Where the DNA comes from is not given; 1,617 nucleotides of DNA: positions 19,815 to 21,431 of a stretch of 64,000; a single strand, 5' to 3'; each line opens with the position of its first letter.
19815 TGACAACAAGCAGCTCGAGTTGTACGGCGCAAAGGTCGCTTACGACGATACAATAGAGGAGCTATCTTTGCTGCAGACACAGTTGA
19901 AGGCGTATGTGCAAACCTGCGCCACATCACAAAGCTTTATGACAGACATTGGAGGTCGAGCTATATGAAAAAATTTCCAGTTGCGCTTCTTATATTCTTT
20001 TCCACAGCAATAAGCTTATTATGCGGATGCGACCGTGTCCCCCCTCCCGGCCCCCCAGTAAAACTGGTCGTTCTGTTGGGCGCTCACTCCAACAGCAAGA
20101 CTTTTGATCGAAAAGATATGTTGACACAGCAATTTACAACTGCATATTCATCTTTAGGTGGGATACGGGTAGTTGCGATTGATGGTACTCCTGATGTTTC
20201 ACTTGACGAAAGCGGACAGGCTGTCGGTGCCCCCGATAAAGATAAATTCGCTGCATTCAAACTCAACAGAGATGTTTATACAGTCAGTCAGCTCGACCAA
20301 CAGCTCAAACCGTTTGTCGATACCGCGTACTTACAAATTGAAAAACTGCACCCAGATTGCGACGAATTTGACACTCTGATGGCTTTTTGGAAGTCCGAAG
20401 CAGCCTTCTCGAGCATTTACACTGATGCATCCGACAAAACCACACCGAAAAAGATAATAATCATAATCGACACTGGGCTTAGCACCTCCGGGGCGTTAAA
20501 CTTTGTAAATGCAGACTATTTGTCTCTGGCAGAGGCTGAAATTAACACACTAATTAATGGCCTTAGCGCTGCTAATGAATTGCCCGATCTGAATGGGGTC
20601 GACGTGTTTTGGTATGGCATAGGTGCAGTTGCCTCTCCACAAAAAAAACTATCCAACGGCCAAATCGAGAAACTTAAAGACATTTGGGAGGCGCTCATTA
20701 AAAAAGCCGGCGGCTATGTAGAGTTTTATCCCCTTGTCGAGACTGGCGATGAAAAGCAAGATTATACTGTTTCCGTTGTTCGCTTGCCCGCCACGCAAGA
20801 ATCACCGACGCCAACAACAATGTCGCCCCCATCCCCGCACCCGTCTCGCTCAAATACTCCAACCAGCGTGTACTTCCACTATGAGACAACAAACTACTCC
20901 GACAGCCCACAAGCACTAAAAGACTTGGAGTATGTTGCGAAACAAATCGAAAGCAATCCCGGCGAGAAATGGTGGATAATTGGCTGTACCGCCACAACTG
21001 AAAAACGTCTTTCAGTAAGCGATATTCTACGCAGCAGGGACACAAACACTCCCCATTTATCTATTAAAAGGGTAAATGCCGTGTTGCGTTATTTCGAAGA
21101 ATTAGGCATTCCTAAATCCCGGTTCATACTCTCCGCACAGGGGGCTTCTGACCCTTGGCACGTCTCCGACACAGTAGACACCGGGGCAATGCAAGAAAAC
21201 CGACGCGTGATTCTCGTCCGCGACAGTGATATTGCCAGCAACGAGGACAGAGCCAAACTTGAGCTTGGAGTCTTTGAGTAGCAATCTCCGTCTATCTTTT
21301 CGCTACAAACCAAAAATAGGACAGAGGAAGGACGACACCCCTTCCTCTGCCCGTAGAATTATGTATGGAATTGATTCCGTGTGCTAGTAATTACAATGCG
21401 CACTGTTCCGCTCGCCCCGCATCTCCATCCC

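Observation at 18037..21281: AT-rich four-gene coupled operon at the attL end of the prophage: candidate undescribed envelope-associated defence/exclusion system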

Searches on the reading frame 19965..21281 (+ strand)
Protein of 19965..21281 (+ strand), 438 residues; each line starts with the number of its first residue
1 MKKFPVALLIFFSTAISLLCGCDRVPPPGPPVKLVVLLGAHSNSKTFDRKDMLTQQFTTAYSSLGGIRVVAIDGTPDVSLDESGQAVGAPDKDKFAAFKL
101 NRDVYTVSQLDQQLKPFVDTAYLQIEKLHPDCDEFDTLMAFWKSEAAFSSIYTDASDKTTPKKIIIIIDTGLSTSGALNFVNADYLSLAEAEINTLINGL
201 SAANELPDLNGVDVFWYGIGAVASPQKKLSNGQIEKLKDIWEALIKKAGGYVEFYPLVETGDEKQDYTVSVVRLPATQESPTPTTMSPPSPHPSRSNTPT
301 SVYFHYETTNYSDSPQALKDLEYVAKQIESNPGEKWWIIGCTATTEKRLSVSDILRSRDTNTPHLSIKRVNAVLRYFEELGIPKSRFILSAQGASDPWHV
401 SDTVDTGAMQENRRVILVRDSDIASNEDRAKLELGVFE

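Call 3: search_protein_families(library=pfam, proteins=[window:19965-21281:+], max_evalue=1)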
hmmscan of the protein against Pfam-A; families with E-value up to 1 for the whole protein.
window:19965-21281:+ (438 aa): 1 family
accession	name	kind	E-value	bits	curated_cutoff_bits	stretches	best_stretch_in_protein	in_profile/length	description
PF00691.25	OmpA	-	2.4e-05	25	27.2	1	315-403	11-90/98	OmpA family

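Call 4: search_protein_families(library=padloc, proteins=[window:19965-21281:+], max_evalue=1)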
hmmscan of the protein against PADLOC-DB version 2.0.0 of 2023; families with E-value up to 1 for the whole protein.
window:19965-21281:+ (438 aa): 2 families
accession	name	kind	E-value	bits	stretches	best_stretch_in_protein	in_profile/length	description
PDLC04136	mad4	-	0.014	14.2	1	372-428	19-79/110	mads_4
PDLC00651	ZorB3|ZorB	-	0.029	11.9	1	364-417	149-200/215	MotB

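Call 5: search_protein_families(library=phrogs, proteins=[window:19965-21281:+], max_evalue=1)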
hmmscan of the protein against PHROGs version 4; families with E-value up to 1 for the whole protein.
window:19965-21281:+ (438 aa): 3 families
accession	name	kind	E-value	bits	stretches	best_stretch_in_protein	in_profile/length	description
phrog_7897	-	unknown function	7e-08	33.2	1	281-419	197-321/327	-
phrog_25518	-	unknown function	0.00021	21.3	1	300-415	413-518/526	-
phrog_7537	-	unknown function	0.3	11.4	1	298-396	144-232/259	-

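Call 7: search_protein_families(library=ncbifam, proteins=[window:19965-21281:+], max_evalue=1)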
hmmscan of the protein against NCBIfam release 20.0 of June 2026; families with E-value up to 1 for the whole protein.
window:19965-21281:+ (438 aa): 17 families
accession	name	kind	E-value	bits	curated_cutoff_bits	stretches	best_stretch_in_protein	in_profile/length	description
NF053611.1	YiaD_Gzip_OmpA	equivalog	2.3e-05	24.2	175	1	299-415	101-202/206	YiaD family glycine zipper/OmpA-like lipoprotein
NF053585.1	OMP_LP_YfiB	equivalog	0.00017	21.5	128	1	364-418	107-159/163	outer membrane lipoprotein YfiB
TIGR03350.1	type_VI_ompA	equivalog_domain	0.00043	20.3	139.8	1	322-415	50-133/137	type VI secretion system protein TssL, long form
NF005382.1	PRK06925.1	equivalog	0.0069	16.7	264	1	364-418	169-222/225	flagellar motor protein MotS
NF047620.1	FlgprotMotYVib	equivalog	0.0096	15.6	400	1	357-417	207-264/271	flagellar protein MotY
NF045787.1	OmpABordt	equivalog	0.016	14.9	200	1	359-415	132-185/194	outer membrane protein OmpA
NF006541.1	PRK09038.1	equivalog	0.018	14.7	283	1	364-422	195-251/253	flagellar motor protein MotD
NF006285.1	PRK08457.1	equivalog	0.027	14.2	250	1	355-419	170-231/253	flagellar motor protein MotB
NF006545.0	PRK09039.1-4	equivalog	0.029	14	372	1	318-417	240-337/342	peptidoglycan -binding protein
NF053612.1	anchor_PA1041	equivalog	0.031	14.2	250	1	359-416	177-232/236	PA1041 family peptidoglycan-binding anchor lipoprotein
NF006542.0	PRK09039.1-1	equivalog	0.038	12.9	388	1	332-416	541-621/627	peptidoglycan -binding protein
NF006544.0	PRK09039.1-3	equivalog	0.04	13.5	362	1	332-417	258-338/343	peptidoglycan -binding protein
NF047726.1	AutTranAdhPGAsTpgA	equivalog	0.053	12.7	350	1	295-403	149-247/268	trimeric autotransporter adhesin/peptidogylcan-associated protein TpgA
TIGR03789.1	pdsO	hypoth_equivalog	0.069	12.8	152.2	1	364-417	190-241/243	sortase-associated OmpA-like protein PdsO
NF006546.0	PRK09039.1-5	equivalog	0.077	12.3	615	1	336-417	262-338/343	peptidoglycan -binding protein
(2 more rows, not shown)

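Call 10: find_encoding_contigs(protein=window:19965-21281:+, flank=10000, max_places=10)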
Protein window:19965-21281:+ (438 aa): 1 contig read that carries it; 1 place shown.
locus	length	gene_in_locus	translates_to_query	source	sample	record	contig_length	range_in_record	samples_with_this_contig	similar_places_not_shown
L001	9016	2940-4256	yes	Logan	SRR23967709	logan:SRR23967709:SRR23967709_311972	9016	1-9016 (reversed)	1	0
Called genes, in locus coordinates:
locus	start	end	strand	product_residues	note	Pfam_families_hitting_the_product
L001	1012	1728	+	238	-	-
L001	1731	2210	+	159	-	-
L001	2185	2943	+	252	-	-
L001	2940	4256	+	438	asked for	PF00691:OmpA (faint)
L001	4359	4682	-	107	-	PF16079:Phage_holin_5_2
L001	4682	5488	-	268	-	PF05257:CHAP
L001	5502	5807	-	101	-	-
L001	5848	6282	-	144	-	-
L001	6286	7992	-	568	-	-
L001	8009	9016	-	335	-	?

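Call 12: find_homologous_proteins(query=window:19965-21281:+)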
Query window:19965-21281:+ (438 aa): 7 proteins with E <= 0.001 among 8000 candidates.
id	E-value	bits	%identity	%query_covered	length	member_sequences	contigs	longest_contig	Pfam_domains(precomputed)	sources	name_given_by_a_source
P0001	4.9e-293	989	100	100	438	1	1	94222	PF00691.26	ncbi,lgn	-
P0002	2.0e-44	170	31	95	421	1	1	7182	PF00691.26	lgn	-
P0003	3.5e-34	137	29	92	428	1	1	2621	PF00691.26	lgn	-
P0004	1.5e-25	108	28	95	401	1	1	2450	PF00691.26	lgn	-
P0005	8.2e-24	102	26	92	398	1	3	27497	PF00691.26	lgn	-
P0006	8.1e-21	93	28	95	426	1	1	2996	PF00691.26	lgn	-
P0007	5.7e-7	47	29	52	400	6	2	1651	PF00691.26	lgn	-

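Call 14: find_encoding_contigs(protein=P0002, flank=10000, max_places=5)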
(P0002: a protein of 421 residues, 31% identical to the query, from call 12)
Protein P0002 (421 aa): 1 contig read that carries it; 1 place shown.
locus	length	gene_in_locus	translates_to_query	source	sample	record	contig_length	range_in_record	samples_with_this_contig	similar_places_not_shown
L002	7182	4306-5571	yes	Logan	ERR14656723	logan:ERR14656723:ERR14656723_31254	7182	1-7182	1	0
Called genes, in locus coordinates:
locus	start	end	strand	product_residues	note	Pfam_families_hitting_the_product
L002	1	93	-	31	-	?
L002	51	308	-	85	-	PF06855:YozE_SAM_like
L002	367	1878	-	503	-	PF08706:D5_N, PF19263:DUF5906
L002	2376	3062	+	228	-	-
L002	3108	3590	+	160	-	-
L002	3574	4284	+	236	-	-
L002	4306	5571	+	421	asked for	PF00691:OmpA (weak)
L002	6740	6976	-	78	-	PF00872:Transposase_mut (weak)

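Call 15: find_encoding_contigs(protein=P0005, flank=10000, max_places=5)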
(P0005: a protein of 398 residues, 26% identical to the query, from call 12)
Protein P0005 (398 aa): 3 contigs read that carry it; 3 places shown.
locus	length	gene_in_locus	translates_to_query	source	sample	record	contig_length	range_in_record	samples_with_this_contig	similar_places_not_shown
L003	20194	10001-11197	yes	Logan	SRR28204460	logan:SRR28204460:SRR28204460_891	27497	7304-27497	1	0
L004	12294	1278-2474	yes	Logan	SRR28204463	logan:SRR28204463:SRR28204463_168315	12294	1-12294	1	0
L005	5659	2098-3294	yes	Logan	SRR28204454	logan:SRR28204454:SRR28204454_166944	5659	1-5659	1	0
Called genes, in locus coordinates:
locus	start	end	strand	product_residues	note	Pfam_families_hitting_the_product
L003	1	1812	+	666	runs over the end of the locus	PF02310:B12-binding (faint), PF04055:Radical_SAM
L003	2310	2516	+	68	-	-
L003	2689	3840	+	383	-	PF04055:Radical_SAM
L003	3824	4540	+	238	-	PF13489:Methyltransf_23, PF13649:Methyltransf_25, PF08241:Methyltransf_11, PF08242:Methyltransf_12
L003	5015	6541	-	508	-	PF13328:HD_4, PF01966:HD, PF02824:TGS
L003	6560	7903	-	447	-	-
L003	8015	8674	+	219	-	-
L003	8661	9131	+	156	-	-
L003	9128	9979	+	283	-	-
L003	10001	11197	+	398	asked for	PF00691:OmpA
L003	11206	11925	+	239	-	-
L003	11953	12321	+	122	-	-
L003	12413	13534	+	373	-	-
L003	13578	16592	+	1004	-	PF07728:AAA_5 (faint), PF07724:AAA_2 (faint), PF00004:AAA, PF22667:Lon_lid, PF05362:Lon_C, PF13541:ChlI (weak)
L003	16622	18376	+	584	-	-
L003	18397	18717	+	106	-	-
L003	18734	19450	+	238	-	PF03575:Peptidase_S51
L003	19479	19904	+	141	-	PF08837:DUF1810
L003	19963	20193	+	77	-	?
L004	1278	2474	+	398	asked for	PF00691:OmpA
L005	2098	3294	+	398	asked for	PF00691:OmpA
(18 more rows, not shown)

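Call 31: search_solved_structures(query=A1, max_evalue=1)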
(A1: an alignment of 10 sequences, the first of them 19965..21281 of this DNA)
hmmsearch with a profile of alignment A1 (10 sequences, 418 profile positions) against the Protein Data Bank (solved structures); distinct sequences matched with E-value up to 1: 73 (the best 60 are shown).
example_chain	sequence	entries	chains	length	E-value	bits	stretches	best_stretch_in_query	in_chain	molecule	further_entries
6jfw_A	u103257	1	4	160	1.5e-12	50.4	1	284-400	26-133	PA0833-PD protein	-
5wtp_A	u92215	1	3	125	2.8e-12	49.6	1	285-400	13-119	OmpA family protein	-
7f4v_aB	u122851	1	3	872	3.6e-12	49.2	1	289-403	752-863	Photosystem I P700 chlorophyll a apoprotein A2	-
2lbt_A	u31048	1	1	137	4.7e-12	48.8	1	289-406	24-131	Uncharacterized protein Rv0899/MT0922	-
9v99_A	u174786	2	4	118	1.4e-11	47.3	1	308-385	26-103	Outer membrane beta-barrel domain-containing protein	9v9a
5wtl_A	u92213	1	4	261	1.6e-11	47.1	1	283-399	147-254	OmpA family protein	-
2k1s_A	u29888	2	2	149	2.5e-11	46.4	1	284-402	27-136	Inner membrane lipoprotein yiaD | Probable lipoprotein YiaD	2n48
2lca_A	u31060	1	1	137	3.1e-11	46.1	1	308-406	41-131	Uncharacterized protein Rv0899/MT0922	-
4b5c_A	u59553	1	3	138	4.2e-11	45.7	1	275-386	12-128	PUTATIVE OMPA FAMILY LIPOPROTEIN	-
2kgw_A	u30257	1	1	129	5e-11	45.4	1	308-403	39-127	Outer membrane protein A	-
2l26_A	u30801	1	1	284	8.6e-11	44.7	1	286-407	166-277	Uncharacterized protein Rv0899/MT0922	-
4rha_A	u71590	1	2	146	1e-10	44.4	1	290-378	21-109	Outer membrane protein A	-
4erh_A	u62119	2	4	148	1.1e-10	44.4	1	290-378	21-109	Outer membrane protein A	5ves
5nhx_A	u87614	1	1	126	1.2e-10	44.2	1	291-380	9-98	Outer membrane protein A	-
6ikj_A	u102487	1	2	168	1.2e-10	44.2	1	306-403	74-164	YfiB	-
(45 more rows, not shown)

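Call 42: predict_structure(alignment_id=A5)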
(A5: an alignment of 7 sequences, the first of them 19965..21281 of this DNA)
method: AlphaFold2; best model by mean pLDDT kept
length: 438 residues; sequences in the alignment: 7
mean_pLDDT: 69.4   pTM: 0.54
mean pLDDT of the five models: 69.4, 67.5, 66.7, 66.5, 60.5
residues with pLDDT >= 90: 40; 70-90: 221; 50-70: 98; < 50: 79
segments of 3 or more residues with pLDDT < 50: 19-24, 183-186, 259-298, 345-361, 403-410, 436-438
pLDDT, mean of each block of 10 residues (from residue 1): 64 56 55 87 57 81 86 82 82 77 75 82 77 74 87 75 89 67 52 80 81 87 67 85 91 70 31 26 25 39 78 82 87 83 52 42 69 91 87 62 44 75 62 50
secondary structure, 60 per line:
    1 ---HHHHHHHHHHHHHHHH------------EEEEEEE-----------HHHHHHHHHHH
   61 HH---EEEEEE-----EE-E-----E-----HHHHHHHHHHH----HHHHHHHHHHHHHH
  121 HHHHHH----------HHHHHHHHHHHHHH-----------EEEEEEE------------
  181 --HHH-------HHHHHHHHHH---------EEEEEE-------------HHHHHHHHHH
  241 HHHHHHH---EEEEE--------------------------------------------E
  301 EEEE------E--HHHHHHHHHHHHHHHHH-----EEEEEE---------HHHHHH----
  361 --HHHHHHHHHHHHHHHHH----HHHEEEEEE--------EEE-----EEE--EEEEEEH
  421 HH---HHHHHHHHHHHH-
elements in order: H4-19 E32-38 H50-62 E66-71 H92-102 H107-126 H137-150 E162-168 H193-202 E212-217 H231-247 E251-255 E300-304 H314-330 E336-341 H351-356 H363-379 E387-392 E401-403 E409-411 E414-419 H426-437

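Call 60: search_protein_families(library=padloc, proteins=[L003:8015-8674:+, L003:8661-9131:+, L003:9128-9979:+, L003:10001-11197:+], max_evalue=0.1)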
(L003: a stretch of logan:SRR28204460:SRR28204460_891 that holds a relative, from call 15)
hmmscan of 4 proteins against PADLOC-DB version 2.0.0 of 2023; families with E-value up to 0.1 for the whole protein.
L003:8015-8674:+ (219 aa): 0 families

L003:8661-9131:+ (156 aa): 1 family
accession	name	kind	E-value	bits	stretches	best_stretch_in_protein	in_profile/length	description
PDLC01517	Cmr5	-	0.058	11.7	1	79-152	58-125/131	CAS-III-C; effector_SS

L003:9128-9979:+ (283 aa): 2 families
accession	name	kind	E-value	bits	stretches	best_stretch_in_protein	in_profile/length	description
PDLC03860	LmuB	-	0.0072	12.9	1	191-268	182-260/565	-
PDLC01211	Cmr5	-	0.029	12.4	1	54-159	16-105/127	CAS-III-B; effector_SS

L003:10001-11197:+ (398 aa): 0 families

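Call 76: search_protein_families(library=padloc, proteins=[L003:13578-16592:+, L003:16622-18376:+, L003:12413-13534:+, L024:15347-16342:+, L024:11218-11973:+, L024:11982-13313:+, L024:4049-6343:+], max_evalue=0.00001)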
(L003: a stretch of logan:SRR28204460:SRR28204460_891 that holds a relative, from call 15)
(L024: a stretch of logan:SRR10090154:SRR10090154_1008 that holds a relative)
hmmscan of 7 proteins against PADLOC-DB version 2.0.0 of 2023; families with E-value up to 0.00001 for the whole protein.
L003:13578-16592:+ (1004 aa): 1 family
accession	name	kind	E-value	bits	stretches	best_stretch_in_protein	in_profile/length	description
PDLC03838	DolB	-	9.2e-15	52.7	1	553-793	129-368/375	-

L003:16622-18376:+ (584 aa): 0 families

L003:12413-13534:+ (373 aa): 0 families

L024:15347-16342:+ (331 aa): 1 family
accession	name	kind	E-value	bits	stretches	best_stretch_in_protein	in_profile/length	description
PDLC02012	SAVED5--SAVED_TIR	-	1.1e-10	39.2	1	3-80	15-93/404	-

L024:11218-11973:+ (251 aa): 0 families

L024:11982-13313:+ (443 aa): 1 family
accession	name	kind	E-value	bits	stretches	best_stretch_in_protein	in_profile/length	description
PDLC04140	mad8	-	6.5e-08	30.4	1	58-429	30-288/314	mads_8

L024:4049-6343:+ (764 aa): 0 families

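Call 83: search_protein_families(library=pfam, alignment_id=A8, max_evalue=0.00001)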
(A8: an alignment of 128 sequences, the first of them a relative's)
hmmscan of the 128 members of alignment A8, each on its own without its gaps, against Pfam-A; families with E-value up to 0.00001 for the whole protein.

A. member 1, L002:367-1878:- (503 aa): 2 families
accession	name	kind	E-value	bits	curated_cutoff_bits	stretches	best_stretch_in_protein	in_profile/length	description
PF08706.16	D5_N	-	1.2e-22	81.2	22.4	1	31-215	1-143/145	D5 N terminal like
PF19263.5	DUF5906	-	2.7e-15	57.5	27.6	1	247-361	2-114/114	Family of unknown function (DUF5906)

B. families by the number of members that match (of 128 scanned): 147 families (the first 25 are shown)
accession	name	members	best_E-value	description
PF01381.28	HTH_3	6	2.1e-15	Helix-turn-helix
PF12844.13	HTH_19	5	2.3e-10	Helix-turn-helix domain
PF13614.12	AAA_31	4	2.6e-51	AAA domain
PF01656.29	CbiA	4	1.3e-20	CobQ/CobB/MinD/ParA nucleotide binding domain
PF13304.12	AAA_21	4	6.1e-17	AAA domain, putative AbiEii toxin, Type IV TA system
PF13560.12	HTH_31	4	7.1e-11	Helix-turn-helix domain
PF00005.33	ABC_tran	3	5.8e-33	ABC transporter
PF07690.21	MFS_1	3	6.5e-29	Major Facilitator Superfamily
PF08241.18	Methyltransf_11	3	7.7e-24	Methyltransferase domain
PF13649.12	Methyltransf_25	3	5.3e-20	Methyltransferase domain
PF08242.18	Methyltransf_12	3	6.8e-16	Methyltransferase domain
PF13489.12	Methyltransf_23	3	8.2e-14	Methyltransferase domain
PF10609.15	ParA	3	7.9e-12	NUBPL iron-transfer P-loop NTPase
PF13443.12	HTH_26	3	4.5e-09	Cro/C1-type HTH DNA-binding domain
PF02463.25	SMC_N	3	9.6e-07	RecF/RecN/SMC N terminal domain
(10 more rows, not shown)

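Call 84: search_protein_families(library=padloc, alignment_id=A8, max_evalue=1e-12)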
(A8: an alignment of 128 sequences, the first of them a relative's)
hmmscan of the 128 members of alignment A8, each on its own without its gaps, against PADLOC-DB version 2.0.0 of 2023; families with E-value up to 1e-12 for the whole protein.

A. member 1, L002:367-1878:- (503 aa): 0 families

B. families by the number of members that match (of 128 scanned): 49 families (the first 25 are shown)
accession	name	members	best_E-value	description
PDLC04135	mad3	4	1.5e-32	mads_3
PDLC04134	mad2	3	1.4e-31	mads_2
PDLC03825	spbK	1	1.1e-86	-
PDLC02979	AriA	1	3.8e-62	-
PDLC02196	IetA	1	3.6e-37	-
PDLC04232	IetA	1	5.1e-32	-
PDLC02195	IetA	1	1.3e-29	-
PDLC02358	Old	1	1.2e-25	Old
PDLC04772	PDC-M68A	1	3.3e-25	-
PDLC03854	LmuA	1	4.3e-23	-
PDLC04438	PDC-M13B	1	9.7e-21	-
PDLC00086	GajA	1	1.2e-20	AAA ATPase domain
PDLC00739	Effector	1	8e-20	Endonuclease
PDLC00094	GajA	1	5.4e-19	AAA ATPase domain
PDLC00099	GajA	1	1.4e-18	AAA ATPase domain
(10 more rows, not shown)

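Call 90: search_dna_similar(query=window:19965-21281:+, collection=plasmids, mode=protein, max_rows=15, max_evalue=0.001)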
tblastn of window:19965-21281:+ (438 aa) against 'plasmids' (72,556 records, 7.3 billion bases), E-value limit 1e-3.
Records with a match: 3; places in all: 3; records where one place covers at least 80% of the query: 1.
Best place of each record, by identity: <60% 3.
By first word of the organism name: Vibrio 2; Nocardia 1.
By predicted mobility (MOB-suite, as given by PLSDB): mobilizable 2; non-mobilizable 1.
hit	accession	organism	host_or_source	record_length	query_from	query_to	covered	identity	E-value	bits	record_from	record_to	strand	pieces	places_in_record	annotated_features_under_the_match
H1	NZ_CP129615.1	Nocardia sp. PE-7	cell culture,an LDPE film in soil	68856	41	417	86%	22.3%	4e-8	63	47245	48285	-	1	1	OmpA family protein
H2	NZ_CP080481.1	Vibrio parahaemolyticus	whole organism,shellfish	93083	320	427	25%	32.4%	3e-4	51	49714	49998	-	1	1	OmpA family protein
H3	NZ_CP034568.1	Vibrio parahaemolyticus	seawater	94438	320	427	25%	32.4%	3e-4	51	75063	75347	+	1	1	OmpA family protein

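Call 91: search_dna_similar(query=window:19965-21281:+, collection=phages, mode=protein, max_rows=15, max_evalue=0.001)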
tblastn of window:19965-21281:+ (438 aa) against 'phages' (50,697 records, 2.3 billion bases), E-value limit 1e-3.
No match.
